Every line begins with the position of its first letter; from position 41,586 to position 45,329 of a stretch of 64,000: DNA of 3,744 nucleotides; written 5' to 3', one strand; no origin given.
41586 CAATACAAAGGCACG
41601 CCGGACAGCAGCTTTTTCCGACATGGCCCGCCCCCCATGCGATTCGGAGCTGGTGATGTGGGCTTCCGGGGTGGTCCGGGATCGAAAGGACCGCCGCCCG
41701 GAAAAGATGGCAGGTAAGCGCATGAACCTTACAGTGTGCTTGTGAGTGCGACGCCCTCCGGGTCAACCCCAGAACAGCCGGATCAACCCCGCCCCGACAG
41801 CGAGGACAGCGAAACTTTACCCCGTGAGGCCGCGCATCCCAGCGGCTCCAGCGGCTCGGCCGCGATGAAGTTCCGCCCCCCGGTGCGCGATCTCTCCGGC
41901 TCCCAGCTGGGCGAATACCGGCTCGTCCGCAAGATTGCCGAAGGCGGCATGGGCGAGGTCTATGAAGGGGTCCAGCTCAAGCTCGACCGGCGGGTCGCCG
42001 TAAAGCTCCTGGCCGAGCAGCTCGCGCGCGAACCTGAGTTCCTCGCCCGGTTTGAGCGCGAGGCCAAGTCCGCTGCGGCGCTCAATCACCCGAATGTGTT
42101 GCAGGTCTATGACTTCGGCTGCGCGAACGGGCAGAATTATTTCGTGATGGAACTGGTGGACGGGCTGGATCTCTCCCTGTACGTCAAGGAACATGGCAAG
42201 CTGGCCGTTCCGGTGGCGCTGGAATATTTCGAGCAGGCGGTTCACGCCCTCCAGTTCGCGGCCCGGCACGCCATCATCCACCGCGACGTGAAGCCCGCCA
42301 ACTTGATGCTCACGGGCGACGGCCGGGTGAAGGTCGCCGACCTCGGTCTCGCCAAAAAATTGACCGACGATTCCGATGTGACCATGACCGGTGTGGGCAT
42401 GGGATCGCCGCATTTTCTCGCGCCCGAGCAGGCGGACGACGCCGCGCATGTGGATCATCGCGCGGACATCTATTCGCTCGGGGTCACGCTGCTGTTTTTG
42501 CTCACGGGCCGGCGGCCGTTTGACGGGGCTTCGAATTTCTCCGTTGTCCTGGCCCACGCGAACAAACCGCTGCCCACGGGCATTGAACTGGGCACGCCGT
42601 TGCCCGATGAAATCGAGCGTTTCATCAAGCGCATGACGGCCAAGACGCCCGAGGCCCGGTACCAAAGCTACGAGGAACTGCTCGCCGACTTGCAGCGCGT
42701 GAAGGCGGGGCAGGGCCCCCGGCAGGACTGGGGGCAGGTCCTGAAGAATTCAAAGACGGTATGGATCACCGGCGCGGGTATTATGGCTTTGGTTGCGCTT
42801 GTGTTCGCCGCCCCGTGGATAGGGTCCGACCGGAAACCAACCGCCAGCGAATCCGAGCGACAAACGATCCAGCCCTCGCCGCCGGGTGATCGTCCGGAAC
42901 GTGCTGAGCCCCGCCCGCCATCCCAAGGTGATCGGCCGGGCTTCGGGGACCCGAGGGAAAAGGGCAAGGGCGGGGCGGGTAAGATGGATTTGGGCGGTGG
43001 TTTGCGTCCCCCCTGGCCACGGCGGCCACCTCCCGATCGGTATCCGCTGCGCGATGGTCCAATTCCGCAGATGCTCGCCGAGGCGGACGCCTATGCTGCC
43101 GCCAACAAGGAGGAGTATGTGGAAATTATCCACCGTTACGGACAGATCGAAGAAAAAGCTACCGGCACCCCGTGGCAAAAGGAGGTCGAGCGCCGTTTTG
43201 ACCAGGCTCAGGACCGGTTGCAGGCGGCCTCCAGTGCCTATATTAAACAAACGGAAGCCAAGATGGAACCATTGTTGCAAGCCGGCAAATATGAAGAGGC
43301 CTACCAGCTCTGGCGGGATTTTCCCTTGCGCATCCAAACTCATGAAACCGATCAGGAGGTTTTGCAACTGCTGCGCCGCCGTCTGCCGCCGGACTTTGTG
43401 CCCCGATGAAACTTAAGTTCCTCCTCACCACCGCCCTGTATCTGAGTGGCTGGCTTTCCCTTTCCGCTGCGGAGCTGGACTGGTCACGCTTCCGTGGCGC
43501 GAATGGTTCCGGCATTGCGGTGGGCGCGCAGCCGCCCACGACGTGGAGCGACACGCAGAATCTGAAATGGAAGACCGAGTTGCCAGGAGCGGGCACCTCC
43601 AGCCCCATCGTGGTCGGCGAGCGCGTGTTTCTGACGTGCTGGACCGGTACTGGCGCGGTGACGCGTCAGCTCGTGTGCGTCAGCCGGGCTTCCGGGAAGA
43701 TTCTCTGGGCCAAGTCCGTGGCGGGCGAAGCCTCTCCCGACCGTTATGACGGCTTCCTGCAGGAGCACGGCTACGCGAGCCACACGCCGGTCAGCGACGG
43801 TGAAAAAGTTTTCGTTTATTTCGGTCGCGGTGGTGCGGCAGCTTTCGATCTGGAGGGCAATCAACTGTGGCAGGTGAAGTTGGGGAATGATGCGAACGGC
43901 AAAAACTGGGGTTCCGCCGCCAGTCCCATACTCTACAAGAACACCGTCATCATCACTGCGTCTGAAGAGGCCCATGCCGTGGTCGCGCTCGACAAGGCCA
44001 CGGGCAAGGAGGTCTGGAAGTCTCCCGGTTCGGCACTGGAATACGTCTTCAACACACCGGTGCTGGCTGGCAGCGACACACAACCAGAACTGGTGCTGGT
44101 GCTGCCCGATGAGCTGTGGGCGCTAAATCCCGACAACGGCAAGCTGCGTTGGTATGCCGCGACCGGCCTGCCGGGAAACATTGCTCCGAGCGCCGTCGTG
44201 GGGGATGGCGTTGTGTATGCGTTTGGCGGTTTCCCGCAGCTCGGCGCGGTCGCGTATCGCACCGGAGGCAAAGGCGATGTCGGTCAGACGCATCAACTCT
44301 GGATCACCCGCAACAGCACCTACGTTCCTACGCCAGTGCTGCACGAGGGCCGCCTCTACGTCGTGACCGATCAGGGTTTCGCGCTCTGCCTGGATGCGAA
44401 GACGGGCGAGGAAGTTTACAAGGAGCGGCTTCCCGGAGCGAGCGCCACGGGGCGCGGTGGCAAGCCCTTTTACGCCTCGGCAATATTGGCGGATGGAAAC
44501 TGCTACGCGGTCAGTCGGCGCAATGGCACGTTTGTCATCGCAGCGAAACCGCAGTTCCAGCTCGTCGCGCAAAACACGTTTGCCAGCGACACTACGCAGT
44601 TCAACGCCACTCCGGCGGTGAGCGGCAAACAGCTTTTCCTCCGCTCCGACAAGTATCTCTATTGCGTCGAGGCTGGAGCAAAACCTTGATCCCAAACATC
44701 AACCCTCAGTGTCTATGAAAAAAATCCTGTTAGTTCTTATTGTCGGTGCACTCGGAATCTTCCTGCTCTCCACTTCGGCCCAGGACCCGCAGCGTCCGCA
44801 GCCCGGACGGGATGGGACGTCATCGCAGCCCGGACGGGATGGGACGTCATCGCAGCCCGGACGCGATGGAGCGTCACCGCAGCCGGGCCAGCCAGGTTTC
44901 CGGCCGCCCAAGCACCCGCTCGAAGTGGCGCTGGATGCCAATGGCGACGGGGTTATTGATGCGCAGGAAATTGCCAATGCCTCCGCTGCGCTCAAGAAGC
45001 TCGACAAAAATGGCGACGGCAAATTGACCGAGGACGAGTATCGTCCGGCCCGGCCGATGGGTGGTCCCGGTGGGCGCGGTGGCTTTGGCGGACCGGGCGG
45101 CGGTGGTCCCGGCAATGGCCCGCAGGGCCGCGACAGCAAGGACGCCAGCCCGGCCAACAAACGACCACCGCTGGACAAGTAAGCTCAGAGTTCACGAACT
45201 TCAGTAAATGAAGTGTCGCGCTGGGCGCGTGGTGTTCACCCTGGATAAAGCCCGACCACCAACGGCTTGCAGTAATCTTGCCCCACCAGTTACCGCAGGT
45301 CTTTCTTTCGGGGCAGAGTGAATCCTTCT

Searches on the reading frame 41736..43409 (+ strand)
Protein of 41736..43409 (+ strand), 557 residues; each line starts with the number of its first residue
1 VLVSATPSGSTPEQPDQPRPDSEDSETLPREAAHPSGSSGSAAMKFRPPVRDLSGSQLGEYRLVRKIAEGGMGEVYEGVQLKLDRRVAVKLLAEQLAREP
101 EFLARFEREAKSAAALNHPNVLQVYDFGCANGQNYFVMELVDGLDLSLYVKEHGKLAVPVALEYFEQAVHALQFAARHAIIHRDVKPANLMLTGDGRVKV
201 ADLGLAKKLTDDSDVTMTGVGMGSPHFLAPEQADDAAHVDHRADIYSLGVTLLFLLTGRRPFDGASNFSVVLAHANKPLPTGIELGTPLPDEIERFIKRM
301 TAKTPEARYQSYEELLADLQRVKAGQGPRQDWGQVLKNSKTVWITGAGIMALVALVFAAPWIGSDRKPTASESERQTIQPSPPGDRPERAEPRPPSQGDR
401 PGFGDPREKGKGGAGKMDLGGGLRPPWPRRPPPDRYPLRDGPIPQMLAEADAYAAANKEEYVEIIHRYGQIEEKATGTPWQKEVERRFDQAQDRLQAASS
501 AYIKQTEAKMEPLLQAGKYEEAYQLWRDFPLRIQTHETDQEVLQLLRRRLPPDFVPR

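Call 7: search_protein_families(library=pfam, max_evalue=0.01, proteins=[window:41736-43409:+])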
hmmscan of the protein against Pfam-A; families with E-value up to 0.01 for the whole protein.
window:41736-43409:+ (557 aa): 5 families
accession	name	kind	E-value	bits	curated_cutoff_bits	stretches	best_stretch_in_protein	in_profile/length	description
PF00069.31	Pkinase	-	8.7e-45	153.6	31.7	1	61-310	1-253/263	Protein kinase domain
PF07714.23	PK_Tyr_Ser-Thr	-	4.8e-34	118.3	23.1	1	63-309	3-249/258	Protein tyrosine and serine/threonine kinase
PF03109.22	ABC1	-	3.2e-05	23.6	22.9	1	96-213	110-221/244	ABC1 atypical kinase-like domain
PF17667.7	Pkinase_fungal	-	0.0004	19.7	24.1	1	162-238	289-370/387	Fungal protein kinase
PF01636.29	APH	-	0.003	17.8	23.2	0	163-198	148-188/239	Phosphotransferase enzyme family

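Call 8: search_protein_families(library=ncbifam, max_evalue=0.001, proteins=[window:41736-43409:+])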
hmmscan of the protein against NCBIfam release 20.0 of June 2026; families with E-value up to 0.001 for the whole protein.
window:41736-43409:+ (557 aa): 13 families
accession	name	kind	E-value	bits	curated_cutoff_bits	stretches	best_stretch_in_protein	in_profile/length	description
NF033483.0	PknB_PASTA_kin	equivalog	1.2e-94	318.4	450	1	60-331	8-277/563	Stk1 family PASTA domain-containing Ser/Thr kinase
NF052427.1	StpK7MSMEG_1200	equivalog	9.2e-56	189.5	900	1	56-368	4-323/601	serine/threonine protein kinase StpK7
NF047741.1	antiphage_MADS6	equivalog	1.1e-40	139.8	460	2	159-326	299-464/612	methylation-associated defense system protein kinase MAD6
NF009651.0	PRK13184.1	equivalog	1.2e-33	116.2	839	1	59-326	2-294/932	serine/threonine-protein kinase PknD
TIGR03903.1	TOMM_kin_cyc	equivalog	1.4e-30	105.9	705.75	1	85-317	4-242/1267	TOMM system kinase/cyclase fusion protein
NF053615.1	SerThrKinAfsKStmc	equivalog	8.9e-29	100.7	1300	1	58-309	12-255/809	protein serine/threonine kinase AfsK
NF038150.1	lanthi_synth_IV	equivalog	7.2e-25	87.5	650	1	59-328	189-464/851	class IV lanthionine synthetase LanL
NF033442.0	BREX_PglW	equivalog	1.4e-19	69.4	990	2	96-194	545-644/1391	BREX system serine/threonine kinase PglW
NF038151.1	lanthi_synth_III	equivalog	9.2e-10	37.5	575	1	61-258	222-425/833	class III lanthionine synthetase LanKC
NF058632.1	SerThrKinPrkT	equivalog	9.4e-10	38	280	1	60-204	22-163/322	serine/threonine protein kinase PrkT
NF043056.1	T4SS_LegK1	equivalog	4.2e-06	25.6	550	1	131-252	151-280/516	Dot/Icm T4SS effector kinase LegK1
TIGR03724.2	arch_bud32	equivalog_domain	0.00021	20.9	125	1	105-215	39-140/193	KEOPS complex kinase/ATPase Bud32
NF006620.0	PRK09188.1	equivalog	0.00086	18.4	490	0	103-209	67-162/365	serine/threonine protein kinase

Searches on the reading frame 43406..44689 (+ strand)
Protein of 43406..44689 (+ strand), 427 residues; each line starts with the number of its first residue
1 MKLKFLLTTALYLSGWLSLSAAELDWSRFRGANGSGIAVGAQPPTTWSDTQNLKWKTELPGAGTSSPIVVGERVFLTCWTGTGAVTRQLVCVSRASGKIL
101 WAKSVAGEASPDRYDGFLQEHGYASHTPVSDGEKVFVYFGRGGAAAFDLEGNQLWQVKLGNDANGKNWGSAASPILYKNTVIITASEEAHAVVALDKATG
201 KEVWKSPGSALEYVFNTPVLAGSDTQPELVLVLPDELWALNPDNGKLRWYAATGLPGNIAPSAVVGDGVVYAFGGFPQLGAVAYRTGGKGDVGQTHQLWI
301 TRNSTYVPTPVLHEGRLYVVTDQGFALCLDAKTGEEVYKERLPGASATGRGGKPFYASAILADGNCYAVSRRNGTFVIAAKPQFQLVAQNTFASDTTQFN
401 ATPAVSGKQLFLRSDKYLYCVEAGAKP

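Call 7: search_protein_families(library=pfam, max_evalue=0.01, proteins=[window:43406-44689:+])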
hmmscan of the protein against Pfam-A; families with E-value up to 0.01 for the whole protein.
window:43406-44689:+ (427 aa): 3 families
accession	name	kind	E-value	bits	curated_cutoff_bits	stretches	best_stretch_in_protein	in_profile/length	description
PF13360.13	PQQ_2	-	3.5e-38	132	27.6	3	89-338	5-231/233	Outer membrane protein assembly factor BamB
PF13570.13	Beta-prop_ACSF4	-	2.5e-10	40.7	133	1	49-270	121-315/329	Beta-alanine-activating enzyme, beta-propeller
PF01011.28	PQQ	-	7.9e-09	35.2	26.7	1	153-205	29-82/595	Glucose/ethanol/alcohol dehydrogenase, beta-propeller domain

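Call 8: search_protein_families(library=ncbifam, max_evalue=0.001, proteins=[window:43406-44689:+])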
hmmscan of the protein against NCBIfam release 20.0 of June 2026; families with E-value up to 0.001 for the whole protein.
window:43406-44689:+ (427 aa): 5 families
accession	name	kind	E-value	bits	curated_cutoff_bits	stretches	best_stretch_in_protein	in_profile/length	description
TIGR03300.1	assembly_YfgL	equivalog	1e-18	67.2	285.2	1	120-375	53-300/377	outer membrane protein assembly factor BamB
NF008351.0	PRK11138.1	equivalog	2.1e-12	46.3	423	1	122-375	59-315/394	outer membrane protein assembly factor BamB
TIGR03075.1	PQQ_enz_alc_DH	subfamily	9.3e-08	31.1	480.05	0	160-252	56-147/530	PQQ-dependent dehydrogenase, methanol/ethanol family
TIGR04528.1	acido_non_PQQ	subfamily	6.5e-07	28.5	650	0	150-205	121-178/493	acido-empty-quinoprotein group A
TIGR03074.1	PQQ_membr_DH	subfamily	0.00012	20.1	832.65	0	164-206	199-239/783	membrane-bound PQQ-dependent dehydrogenase, glucose/quinate/shikimate family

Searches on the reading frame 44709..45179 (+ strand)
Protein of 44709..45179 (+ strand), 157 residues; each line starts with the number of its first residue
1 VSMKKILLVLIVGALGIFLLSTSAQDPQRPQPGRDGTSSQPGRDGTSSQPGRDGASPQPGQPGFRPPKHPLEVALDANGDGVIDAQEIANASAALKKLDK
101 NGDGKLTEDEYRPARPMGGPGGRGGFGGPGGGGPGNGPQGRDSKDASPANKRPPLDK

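Call 72: search_protein_families(library=pfam, max_evalue=0.00001, proteins=[window:44709-45179:+])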
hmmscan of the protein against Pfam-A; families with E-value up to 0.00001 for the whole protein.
window:44709-45179:+ (157 aa): 3 families
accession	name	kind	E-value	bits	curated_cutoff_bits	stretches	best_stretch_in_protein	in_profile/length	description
PF13202.12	EF-hand_5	-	6.6e-10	38.4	25.9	0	94-112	4-22/25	EF hand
PF00036.39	EF-hand_1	-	1.5e-08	34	25.4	0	94-112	5-23/29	EF hand domain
PF13405.12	EF-hand_6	-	5.8e-07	29.1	25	0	94-112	5-23/30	EF-hand domain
